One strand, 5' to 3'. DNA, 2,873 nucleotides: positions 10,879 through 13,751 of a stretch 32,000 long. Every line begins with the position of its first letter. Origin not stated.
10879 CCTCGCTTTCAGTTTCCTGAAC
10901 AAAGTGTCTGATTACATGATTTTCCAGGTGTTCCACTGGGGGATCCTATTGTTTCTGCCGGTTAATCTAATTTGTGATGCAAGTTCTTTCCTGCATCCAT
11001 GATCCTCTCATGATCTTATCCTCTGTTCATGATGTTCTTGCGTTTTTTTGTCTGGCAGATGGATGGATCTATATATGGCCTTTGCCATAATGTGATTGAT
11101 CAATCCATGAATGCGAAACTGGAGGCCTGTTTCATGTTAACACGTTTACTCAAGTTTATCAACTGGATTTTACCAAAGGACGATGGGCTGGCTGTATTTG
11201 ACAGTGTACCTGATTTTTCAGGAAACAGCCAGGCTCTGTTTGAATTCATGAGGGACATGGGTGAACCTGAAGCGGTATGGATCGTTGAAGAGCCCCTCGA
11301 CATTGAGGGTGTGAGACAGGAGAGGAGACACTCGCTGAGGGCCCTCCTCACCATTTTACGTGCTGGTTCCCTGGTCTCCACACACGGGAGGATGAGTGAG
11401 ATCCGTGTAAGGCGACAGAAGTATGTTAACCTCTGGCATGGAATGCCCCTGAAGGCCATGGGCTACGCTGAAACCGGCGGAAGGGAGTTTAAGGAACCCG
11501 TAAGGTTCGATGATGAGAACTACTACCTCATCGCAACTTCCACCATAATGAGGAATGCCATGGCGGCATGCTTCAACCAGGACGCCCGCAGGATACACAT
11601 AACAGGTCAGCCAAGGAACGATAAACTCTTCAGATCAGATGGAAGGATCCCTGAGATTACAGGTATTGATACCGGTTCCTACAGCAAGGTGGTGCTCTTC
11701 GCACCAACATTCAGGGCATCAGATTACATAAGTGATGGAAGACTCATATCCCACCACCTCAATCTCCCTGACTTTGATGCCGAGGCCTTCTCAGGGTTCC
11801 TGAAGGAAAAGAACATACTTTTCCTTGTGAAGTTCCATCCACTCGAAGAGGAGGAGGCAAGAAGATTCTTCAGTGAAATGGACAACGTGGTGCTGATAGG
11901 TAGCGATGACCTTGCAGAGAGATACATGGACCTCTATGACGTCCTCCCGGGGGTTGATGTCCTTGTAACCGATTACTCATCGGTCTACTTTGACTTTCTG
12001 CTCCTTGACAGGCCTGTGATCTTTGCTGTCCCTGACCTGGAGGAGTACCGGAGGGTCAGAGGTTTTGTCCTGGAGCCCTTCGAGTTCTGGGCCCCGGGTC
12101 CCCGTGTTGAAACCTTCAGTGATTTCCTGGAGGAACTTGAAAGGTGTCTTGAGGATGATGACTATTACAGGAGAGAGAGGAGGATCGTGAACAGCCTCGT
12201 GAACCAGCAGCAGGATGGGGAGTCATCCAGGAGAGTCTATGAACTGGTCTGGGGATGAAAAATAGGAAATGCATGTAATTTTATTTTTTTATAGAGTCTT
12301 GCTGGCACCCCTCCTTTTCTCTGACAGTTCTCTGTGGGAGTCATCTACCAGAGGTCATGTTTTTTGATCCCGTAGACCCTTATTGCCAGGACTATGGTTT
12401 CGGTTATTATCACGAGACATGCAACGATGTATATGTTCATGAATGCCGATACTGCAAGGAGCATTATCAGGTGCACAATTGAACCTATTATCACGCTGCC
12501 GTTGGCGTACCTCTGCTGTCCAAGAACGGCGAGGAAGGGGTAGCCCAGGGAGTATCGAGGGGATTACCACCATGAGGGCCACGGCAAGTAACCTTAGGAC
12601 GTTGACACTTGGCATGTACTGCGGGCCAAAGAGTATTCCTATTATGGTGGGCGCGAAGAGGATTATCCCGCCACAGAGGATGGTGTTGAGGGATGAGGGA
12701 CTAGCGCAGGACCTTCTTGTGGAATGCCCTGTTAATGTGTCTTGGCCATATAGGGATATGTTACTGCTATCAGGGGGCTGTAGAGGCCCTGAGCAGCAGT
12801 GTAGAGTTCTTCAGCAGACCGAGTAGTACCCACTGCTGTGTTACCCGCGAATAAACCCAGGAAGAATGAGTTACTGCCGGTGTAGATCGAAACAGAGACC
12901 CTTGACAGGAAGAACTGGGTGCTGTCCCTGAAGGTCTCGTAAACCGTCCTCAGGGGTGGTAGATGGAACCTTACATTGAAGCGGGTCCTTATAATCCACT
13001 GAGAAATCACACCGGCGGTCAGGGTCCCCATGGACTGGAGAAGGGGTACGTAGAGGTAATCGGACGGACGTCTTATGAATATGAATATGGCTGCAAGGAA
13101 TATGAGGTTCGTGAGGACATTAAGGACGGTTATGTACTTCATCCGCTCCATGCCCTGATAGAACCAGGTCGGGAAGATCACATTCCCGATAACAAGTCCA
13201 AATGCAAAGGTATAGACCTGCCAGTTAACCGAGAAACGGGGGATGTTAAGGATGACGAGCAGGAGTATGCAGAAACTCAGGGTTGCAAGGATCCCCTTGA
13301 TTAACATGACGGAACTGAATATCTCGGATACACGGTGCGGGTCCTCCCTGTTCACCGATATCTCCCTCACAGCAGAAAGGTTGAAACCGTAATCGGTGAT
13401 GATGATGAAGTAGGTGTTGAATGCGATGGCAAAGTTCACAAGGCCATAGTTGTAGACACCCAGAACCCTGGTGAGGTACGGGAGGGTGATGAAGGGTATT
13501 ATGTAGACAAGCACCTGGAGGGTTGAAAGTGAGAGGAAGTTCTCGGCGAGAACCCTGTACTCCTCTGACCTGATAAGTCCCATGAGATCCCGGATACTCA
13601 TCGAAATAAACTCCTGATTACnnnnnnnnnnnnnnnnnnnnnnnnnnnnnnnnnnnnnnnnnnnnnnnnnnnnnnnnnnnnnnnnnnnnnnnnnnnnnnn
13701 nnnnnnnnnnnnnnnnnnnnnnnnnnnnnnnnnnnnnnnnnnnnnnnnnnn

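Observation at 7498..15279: Bacterial-style glycerol-phosphate polymer (teichoic-acid-like) module with its own sn-glycerol-3-phosphate supply, in a pseudomurein archaeon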

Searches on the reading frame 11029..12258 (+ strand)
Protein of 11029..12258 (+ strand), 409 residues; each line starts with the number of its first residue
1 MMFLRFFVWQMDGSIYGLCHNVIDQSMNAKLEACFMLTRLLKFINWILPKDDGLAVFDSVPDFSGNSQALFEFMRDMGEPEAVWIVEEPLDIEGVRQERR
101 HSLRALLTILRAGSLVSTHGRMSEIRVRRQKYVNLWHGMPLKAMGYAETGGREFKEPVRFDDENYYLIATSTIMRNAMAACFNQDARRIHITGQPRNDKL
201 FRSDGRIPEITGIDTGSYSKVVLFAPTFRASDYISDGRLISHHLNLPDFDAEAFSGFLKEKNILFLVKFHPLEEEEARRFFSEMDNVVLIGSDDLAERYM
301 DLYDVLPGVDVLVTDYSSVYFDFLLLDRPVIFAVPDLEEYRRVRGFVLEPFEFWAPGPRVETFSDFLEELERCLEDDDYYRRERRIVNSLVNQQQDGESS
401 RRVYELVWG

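Call 3: search_protein_families(library=pfam, proteins=[window:11029-12258:+], max_evalue=0.01)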
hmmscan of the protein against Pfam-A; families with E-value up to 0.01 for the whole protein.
window:11029-12258:+ (409 aa): 1 family
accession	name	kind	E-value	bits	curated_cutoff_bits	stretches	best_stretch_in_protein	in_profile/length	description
PF04464.20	Glyphos_transf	-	2e-104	349.9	22.1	1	41-408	2-366/367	CDP-Glycerol:Poly(glycerophosphate) glycerophosphotransferase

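Call 5: search_protein_families(library=ncbifam, proteins=[window:11029-12258:+], max_evalue=0.001)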
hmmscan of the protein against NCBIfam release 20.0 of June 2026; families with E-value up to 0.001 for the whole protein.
window:11029-12258:+ (409 aa): 4 families
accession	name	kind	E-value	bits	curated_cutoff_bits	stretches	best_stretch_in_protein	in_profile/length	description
NF041712.1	techglyph_taseTarF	equivalog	1.4e-35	123.1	550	1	57-406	31-385/388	teichoic acid glycerol-phosphate transferase TarF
NF041713.1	Tar_polymTarL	equivalog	5.6e-24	84.7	1000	1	124-405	286-557/562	teichoic acid ribitol-phosphate polymerase TarL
NF041711.1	TagprimaseTarB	equivalog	1.5e-07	31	500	1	163-346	153-305/362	teichoic acid glycerol-phosphate primase TarB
NF046086.1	BFO_1060_trans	domain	0.00096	18.4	200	0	259-342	217-298/365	BFO_1060 family glycosyltransferase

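Call 59: find_homologous_proteins(query=window:11107-12258:+, max_evalue=1e-20)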
Query window:11107-12258:+ (383 aa): 637 proteins with E <= 1e-20 among 5847 candidates; the best 120 are listed.
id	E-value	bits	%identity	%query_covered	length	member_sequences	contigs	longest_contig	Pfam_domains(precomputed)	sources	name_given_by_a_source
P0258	2.2e-255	865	99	100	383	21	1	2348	PF04464.21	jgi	-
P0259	5.1e-215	732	85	98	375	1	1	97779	PF04464.21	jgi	-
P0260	1.3e-180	619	73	95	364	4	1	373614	PF04464.21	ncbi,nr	ncbi:MAG: CDP-glycerol glycerophosphotransferase family protein [Methanothermobacter sp.]|nr:CDP-gly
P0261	8.0e-165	566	68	97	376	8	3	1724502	PF04464.21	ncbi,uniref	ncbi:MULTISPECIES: CDP-glycerol glycerophosphotransferase family protein [Methanothermobacter]|unire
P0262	2.9e-142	492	59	97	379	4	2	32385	PF04464.21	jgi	-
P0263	5.2e-142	491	60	96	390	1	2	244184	PF04464.21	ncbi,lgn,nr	ncbi:MAG: CDP-glycerol glycerophosphotransferase family protein [Methanothermobacter sp.]|nr:CDP-gly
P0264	9.6e-142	491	58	96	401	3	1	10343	PF04464.21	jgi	-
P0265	1.7e-140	486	58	96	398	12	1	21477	PF04464.21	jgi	-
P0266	2.7e-140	486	59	94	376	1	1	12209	PF04464.21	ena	-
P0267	3.6e-140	485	59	94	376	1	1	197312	PF04464.21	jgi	-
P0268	5.6e-140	485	59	94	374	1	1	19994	PF04464.21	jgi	-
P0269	6.9e-140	484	57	97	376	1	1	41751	PF04464.21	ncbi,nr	ncbi:MAG: CDP-glycerol glycerophosphotransferase family protein [Methanobacteriales archaeon]|nr:CDP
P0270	6.2e-139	481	58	97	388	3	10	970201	PF04464.21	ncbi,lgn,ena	-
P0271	1.4e-138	480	59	94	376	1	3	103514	PF04464.21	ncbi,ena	ncbi:MAG: CDP-glycerol glycerophosphotransferase family protein [Methanobacteriales archaeon]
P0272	2.4e-138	479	58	96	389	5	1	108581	PF04464.21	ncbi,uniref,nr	ncbi:CDP-glycerol glycerophosphotransferase family protein [Methanothermobacter tenebrarum]|uniref:C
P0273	1.4e-134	467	56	96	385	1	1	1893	PF04464.21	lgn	-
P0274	2.0e-132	460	54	97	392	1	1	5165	PF04464.21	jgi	-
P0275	3.4e-131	456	53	97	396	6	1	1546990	PF04464.21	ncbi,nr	ncbi:MAG: CDP-glycerol glycerophosphotransferase family protein [Methanobacteriaceae archaeon]|nr:CD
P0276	3.5e-131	456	53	100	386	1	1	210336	PF04464.21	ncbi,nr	ncbi:MAG: CDP-glycerol glycerophosphotransferase family protein [Methanothermobacter sp.]|nr:CDP-gly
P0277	1.7e-130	454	56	97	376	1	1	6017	PF04464.21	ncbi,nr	ncbi:MAG: CDP-glycerol glycerophosphotransferase family protein [Methanobacteriaceae archaeon]|nr:CD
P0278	6.8e-128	445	55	97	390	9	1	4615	PF04464.21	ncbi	-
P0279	1.7e-127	444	56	97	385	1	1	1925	PF04464.21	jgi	-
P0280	3.1e-127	443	52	97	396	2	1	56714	PF04464.21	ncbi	ncbi:CDP-glycerol glycerophosphotransferase family protein [Methanothermobacter tenebrarum]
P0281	4.1e-126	439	53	97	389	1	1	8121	PF04464.21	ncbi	-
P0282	5.6e-125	435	58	86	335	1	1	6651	PF04464.21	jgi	-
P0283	1.4e-121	424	50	97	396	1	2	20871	PF04464.21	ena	-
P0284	6.5e-120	419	51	99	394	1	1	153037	PF04464.21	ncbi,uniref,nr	ncbi:CDP-glycerol glycerophosphotransferase family protein [Methanothermobacter sp.]|uniref:CDP-glyc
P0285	7.6e-120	418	51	96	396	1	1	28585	PF02350.26,PF04464.21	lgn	-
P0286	1.1e-119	418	57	97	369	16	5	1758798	PF04464.21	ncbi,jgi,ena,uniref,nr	ncbi:CDP-glycerol glycerophosphotransferase family protein [Methanothermobacter thermautotrophicus]|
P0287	7.4e-119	415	52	97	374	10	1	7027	PF04464.21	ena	-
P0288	6.1e-118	412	52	97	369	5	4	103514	PF04464.21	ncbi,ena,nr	ncbi:MAG: CDP-glycerol glycerophosphotransferase [Methanobacteriaceae archaeon]|nr:CDP-glycerol glyc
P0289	1.9e-117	411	55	98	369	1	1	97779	PF04464.21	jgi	-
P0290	2.2e-115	404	51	97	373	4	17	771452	PF04464.21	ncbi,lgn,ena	-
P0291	3.3e-115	403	48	96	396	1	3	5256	PF04464.21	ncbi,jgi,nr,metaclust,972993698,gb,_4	ncbi:MAG TPA: CDP-glycerol glycerophosphotransferase family protein [Methanobacteriales archaeon]|nr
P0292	3.0e-113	397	50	98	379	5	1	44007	PF04464.21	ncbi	ncbi:CDP-glycerol glycerophosphotransferase family protein [Methanothermobacter tenebrarum]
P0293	3.2e-108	380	50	98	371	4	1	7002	PF04464.21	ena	-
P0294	4.8e-108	380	51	98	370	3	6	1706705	PF04464.21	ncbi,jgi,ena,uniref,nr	ncbi:CDP-glycerol glycerophosphotransferase family protein [Methanothermobacter wolfeii]|uniref:CDP-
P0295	9.5e-106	372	44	97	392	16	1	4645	PF04464.21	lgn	-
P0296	1.6e-105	371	44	96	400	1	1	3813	PF04464.21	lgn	-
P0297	9.8e-102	359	53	78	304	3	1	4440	PF04464.21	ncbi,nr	ncbi:MAG: CDP-glycerol glycerophosphotransferase family protein [Methanobacteriaceae archaeon]|nr:CD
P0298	1.4e-101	358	43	97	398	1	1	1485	PF04464.21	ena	-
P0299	5.8e-101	356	43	97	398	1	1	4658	PF04464.21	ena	-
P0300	9.1e-100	352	41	97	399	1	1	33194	PF04464.21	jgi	-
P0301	1.1e-99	352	44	96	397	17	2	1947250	PF04464.21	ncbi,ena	ncbi:MAG: CDP-glycerol glycerophosphotransferase family protein [Methanobacterium sp.]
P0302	2.0e-99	351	45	97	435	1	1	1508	PF04464.21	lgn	-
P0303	2.1e-99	351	42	97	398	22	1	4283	PF04464.21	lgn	-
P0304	3.1e-99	351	42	97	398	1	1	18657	PF04464.21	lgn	-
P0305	5.2e-99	350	43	97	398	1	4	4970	PF04464.21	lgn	-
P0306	5.9e-99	350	43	96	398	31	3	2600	PF04464.21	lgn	-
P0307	1.5e-98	348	43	96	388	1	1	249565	PF04464.21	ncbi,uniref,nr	ncbi:CDP-glycerol glycerophosphotransferase family protein [Methanobacterium alcaliphilum]|uniref:CD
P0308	2.1e-98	348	42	96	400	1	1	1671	PF04464.21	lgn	-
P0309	1.3e-97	345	41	97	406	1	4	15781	PF04464.21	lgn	-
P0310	1.1e-94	336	42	97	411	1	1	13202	PF04464.21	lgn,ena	-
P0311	3.4e-94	334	43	96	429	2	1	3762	PF04464.21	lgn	-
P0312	1.3e-93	332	43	96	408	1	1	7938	PF04464.21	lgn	-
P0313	2.1e-93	331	43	97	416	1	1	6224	PF04464.21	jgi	-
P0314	5.5e-93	330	41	97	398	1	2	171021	PF04464.21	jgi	jgi:CDP-glycerol glycerophosphotransferase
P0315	6.8e-93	330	41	97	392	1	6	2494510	PF04464.21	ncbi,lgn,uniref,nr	ncbi:CDP-glycerol glycerophosphotransferase family protein [Methanobacterium formicicum]|uniref:CDP-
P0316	1.0e-92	329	55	70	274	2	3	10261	PF02350.26,PF04464.21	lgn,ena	-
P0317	7.9e-92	326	43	97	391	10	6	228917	PF04464.21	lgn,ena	-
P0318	2.7e-91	324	41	97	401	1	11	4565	PF04464.21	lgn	-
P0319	4.3e-91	324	42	97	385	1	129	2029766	PF04464.21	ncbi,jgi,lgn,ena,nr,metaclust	ncbi:teichoic acid biosynthesis protein RodC-like protein [Methanobacterium sp. MB1]|jgi:CDP-glycero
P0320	2.1e-90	322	39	98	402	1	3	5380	PF04464.21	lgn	-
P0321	2.9e-90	321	41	97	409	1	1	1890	PF04464.21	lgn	-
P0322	2.4e-89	318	41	97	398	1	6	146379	PF04464.21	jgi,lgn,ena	-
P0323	3.7e-89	317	45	95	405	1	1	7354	PF04464.21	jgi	-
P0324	4.5e-89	317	39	97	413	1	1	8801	PF04464.21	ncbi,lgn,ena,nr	ncbi:MAG: CDP-glycerol glycerophosphotransferase family protein [Methanobacterium sp.]|nr:CDP-glycer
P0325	1.0e-88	316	40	95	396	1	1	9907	PF04464.21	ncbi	-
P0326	1.5e-88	315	42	94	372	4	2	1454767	PF04464.21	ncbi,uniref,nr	ncbi:MAG: CDP-glycerol glycerophosphotransferase family protein [Methanobacterium sp.]|uniref:CDP-gl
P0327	1.7e-87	312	39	98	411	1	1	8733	PF04464.21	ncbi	-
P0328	3.5e-87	311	39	98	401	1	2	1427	PF04464.21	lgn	-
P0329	3.6e-87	311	41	96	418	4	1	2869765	PF04464.21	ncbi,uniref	ncbi:CDP-glycerol glycerophosphotransferase family protein [Methanofollis sp. W23]|uniref:CDP-glycer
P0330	4.0e-87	311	40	95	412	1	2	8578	PF04464.21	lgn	-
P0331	3.6e-86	308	41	97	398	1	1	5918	PF04464.21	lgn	-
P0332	1.8e-85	305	41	96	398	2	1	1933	PF04464.21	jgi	-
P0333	2.6e-85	305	40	97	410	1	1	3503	PF04464.21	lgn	-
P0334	8.6e-85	303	42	97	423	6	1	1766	PF04464.21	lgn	-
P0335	1.3e-84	303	41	95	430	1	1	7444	PF04464.21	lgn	-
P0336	3.1e-84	301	40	96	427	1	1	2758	PF04464.21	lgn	-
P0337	3.3e-84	301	39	96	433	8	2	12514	PF04464.21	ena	-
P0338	3.4e-84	301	39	97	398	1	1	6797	PF04464.21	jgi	-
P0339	3.7e-84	301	39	96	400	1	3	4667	PF04464.21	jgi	jgi:CDP-glycerol glycerophosphotransferase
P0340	5.3e-84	300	41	97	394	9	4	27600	PF04464.21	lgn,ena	-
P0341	9.5e-84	300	39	96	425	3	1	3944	PF04464.21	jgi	jgi:CDP-glycerol glycerophosphotransferase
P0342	2.0e-83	299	39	97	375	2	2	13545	PF04464.21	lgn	-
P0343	3.1e-83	298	39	96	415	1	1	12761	PF04464.21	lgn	-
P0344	3.3e-83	298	41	95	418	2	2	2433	PF04464.21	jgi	jgi:CDP-glycerol glycerophosphotransferase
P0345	3.8e-83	298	40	91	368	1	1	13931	PF04464.21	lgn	-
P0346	4.7e-83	297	39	97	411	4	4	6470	PF04464.21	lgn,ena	-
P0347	4.9e-83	297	41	96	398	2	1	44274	PF04464.21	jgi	-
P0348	8.5e-83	297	39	96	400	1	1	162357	PF04464.21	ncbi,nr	ncbi:MAG: CDP-glycerol glycerophosphotransferase family protein [Clostridia bacterium]|nr:CDP-glycer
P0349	1.3e-82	296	41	95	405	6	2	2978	PF04464.21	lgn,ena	-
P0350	2.9e-82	295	39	95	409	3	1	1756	PF04464.21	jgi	jgi:CDP-glycerol glycerophosphotransferase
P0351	3.3e-82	295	37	100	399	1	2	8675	PF04464.21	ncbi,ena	-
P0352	3.4e-82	295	40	97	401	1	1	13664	PF04464.21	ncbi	-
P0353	3.5e-82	294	38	95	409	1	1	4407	PF04464.21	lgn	-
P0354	4.2e-82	294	40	96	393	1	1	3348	PF04464.21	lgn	-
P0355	4.3e-82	294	39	97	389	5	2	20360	PF04464.21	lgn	-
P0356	9.0e-82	293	39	95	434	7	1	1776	PF04464.21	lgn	-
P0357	1.1e-81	293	39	95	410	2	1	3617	PF04464.21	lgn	-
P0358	1.3e-81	293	39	95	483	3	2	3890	PF04464.21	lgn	-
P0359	1.7e-81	292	40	95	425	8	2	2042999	PF04464.21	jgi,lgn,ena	-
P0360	1.8e-81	292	39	100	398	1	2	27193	PF04464.21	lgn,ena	-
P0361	2.2e-81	292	38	96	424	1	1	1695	PF04464.21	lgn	-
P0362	5.1e-81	291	40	96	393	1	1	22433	PF04464.21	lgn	-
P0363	6.2e-81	290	39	98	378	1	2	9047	PF04464.21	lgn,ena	-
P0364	6.4e-81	290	39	98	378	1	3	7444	PF04464.21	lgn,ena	-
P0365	1.6e-80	289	37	96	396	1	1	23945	PF04464.21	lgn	-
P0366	3.9e-80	288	38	96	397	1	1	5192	PF04464.21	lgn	-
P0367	4.5e-80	288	39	96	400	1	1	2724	PF04464.21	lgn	-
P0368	1.1e-79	286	38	98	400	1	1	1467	PF04464.21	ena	-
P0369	1.5e-79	286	39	98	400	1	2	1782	PF04464.21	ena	-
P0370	1.7e-79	286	38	97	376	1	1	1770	PF04464.21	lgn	-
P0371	1.8e-79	286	39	96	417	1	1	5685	PF04464.21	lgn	-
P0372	2.0e-79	285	40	97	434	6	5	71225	PF04464.21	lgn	-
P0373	2.8e-79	285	40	96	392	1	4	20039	PF04464.21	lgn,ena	-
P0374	5.1e-79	284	37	97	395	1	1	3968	PF04464.21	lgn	-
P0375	5.3e-79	284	38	98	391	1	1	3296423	PF04464.21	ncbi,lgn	ncbi:CDP-glycerol glycerophosphotransferase family protein [Paraclostridium bifermentans]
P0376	1.2e-78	283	37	96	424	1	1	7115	PF04464.21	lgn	-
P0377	1.4e-78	283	38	96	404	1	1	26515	PF04464.21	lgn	-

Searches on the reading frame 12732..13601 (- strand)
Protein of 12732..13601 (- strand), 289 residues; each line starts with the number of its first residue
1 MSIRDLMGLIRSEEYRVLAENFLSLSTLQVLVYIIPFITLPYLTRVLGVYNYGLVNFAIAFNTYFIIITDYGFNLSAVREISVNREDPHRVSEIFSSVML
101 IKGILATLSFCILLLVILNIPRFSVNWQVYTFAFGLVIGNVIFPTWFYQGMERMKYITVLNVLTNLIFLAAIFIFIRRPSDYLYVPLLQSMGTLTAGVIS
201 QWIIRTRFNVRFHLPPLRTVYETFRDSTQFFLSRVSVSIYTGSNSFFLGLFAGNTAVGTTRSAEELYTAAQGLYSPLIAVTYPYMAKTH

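Call 3: search_protein_families(library=pfam, proteins=[window:12732-13601:-], max_evalue=0.01)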
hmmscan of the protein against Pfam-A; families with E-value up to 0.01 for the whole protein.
window:12732-13601:- (289 aa): 3 families
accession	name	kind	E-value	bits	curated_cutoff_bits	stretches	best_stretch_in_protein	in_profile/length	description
PF01943.22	Polysacc_synt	-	1.1e-84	284.6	28.2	1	18-289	1-274/274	Polysaccharide biosynthesis protein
PF13440.11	Polysacc_synt_3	-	4.6e-05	23.3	23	1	43-287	2-242/293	Polysaccharide biosynthesis protein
PF08551.15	DUF1751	-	0.0054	17.7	22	1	136-198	32-93/99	Eukaryotic integral membrane protein (DUF1751)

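Call 5: search_protein_families(library=ncbifam, proteins=[window:12732-13601:-], max_evalue=0.001)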
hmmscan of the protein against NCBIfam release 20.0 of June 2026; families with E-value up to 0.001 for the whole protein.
window:12732-13601:- (289 aa): 1 family
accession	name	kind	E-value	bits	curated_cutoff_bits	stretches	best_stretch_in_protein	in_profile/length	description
NF041871.1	Wzx_EPS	equivalog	9e-11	41.1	800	1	23-263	7-245/492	exopolysaccharide biosynthesis flippase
